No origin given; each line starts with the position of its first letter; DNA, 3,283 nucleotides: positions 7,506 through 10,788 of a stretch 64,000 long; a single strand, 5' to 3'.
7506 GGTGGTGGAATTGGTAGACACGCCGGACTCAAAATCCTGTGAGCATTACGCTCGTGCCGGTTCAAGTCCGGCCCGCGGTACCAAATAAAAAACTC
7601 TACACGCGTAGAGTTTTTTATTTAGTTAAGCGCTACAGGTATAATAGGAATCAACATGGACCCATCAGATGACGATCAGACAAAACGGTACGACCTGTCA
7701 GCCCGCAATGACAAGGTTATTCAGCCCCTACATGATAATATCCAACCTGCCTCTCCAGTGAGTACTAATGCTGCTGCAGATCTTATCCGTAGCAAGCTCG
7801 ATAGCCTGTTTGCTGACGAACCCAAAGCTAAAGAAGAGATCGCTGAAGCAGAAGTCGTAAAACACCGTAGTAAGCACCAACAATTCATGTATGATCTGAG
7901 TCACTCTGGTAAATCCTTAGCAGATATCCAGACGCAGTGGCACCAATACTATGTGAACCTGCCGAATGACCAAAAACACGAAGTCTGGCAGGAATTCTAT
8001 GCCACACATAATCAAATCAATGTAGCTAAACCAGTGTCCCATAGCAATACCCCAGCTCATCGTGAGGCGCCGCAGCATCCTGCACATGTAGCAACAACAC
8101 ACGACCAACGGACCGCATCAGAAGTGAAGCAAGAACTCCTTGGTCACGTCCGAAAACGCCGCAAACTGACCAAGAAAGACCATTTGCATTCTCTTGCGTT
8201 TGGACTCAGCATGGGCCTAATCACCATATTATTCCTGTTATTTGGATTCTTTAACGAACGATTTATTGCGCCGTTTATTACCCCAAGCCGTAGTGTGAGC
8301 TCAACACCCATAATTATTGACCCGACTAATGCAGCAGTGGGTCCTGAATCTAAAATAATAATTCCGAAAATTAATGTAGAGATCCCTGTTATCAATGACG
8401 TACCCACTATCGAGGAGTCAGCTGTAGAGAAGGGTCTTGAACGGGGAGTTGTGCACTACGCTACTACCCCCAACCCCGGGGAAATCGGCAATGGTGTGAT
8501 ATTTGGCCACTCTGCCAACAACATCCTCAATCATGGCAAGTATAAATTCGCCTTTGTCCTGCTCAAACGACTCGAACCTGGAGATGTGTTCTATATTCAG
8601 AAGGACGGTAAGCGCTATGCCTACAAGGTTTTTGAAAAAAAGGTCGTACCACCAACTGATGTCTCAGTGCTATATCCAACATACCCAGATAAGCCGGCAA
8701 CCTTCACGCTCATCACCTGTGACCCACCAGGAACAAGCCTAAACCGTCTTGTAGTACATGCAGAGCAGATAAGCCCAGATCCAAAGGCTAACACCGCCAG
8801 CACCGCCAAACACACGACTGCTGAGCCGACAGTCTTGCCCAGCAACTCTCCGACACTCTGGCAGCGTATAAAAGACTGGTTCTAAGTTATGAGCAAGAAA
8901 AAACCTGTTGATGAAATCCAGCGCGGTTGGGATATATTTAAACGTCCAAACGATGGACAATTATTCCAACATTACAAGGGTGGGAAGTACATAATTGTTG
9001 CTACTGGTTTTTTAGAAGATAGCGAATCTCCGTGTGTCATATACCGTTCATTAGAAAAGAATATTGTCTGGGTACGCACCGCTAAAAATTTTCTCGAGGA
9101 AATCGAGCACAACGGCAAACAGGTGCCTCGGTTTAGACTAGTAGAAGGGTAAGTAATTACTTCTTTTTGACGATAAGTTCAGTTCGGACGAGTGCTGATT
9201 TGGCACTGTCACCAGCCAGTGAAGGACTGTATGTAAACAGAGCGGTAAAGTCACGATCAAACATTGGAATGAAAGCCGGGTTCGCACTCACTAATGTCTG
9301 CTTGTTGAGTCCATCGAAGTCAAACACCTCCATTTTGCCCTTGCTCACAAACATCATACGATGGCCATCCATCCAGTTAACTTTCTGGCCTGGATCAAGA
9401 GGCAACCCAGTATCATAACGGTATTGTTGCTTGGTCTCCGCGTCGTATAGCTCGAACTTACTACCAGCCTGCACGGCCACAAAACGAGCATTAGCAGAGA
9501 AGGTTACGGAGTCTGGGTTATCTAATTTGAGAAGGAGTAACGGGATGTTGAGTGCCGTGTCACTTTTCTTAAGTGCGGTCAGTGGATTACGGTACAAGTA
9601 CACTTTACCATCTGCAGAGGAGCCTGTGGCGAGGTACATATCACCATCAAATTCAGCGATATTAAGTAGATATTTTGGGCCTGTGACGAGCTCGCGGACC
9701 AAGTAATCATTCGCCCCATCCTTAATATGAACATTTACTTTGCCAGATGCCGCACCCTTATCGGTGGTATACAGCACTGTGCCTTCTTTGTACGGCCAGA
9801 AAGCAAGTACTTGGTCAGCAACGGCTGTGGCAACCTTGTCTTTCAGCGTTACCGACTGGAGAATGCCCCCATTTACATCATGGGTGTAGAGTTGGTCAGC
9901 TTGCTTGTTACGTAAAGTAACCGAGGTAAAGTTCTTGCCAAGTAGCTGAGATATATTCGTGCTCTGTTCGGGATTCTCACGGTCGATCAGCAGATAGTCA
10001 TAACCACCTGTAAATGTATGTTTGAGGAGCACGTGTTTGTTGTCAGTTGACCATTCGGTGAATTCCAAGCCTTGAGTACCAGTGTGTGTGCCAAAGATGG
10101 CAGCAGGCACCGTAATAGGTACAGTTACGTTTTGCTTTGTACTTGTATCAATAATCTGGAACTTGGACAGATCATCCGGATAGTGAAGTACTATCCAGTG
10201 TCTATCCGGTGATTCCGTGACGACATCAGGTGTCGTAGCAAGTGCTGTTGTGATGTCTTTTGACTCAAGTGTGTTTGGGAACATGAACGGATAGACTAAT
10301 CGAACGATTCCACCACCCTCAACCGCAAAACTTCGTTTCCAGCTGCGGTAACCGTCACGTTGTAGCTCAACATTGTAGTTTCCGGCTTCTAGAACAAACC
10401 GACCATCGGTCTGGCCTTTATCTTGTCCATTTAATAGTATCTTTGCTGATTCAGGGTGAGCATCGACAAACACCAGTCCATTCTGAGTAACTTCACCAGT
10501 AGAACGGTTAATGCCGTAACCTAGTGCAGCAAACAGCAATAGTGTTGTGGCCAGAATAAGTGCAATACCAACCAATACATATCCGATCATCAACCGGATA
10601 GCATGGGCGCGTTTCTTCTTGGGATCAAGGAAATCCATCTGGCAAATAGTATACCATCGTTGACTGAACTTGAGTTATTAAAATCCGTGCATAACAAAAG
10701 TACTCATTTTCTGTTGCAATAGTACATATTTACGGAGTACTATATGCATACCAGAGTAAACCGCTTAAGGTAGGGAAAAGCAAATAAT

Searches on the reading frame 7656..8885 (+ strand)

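Call 69: search_protein_families(library=pfam, proteins=[window:7656-8885:+], max_evalue=0.001)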
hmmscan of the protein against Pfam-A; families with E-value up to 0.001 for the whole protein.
window:7656-8885:+ (409 aa): 1 family
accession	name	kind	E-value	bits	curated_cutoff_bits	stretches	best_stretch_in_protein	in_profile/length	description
PF04203.18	Sortase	-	8.1e-26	90.7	26.6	1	234-371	1-124/125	Sortase domain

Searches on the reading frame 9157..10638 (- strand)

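Call 69: search_protein_families(library=pfam, proteins=[window:9157-10638:-], max_evalue=0.001)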
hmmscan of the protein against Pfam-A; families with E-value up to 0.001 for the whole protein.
window:9157-10638:- (493 aa): 1 family
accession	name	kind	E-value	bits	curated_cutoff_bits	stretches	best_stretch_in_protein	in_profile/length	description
PF08308.17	PEGA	-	2.1e-08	34.4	20.8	1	55-112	3-61/71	PEGA domain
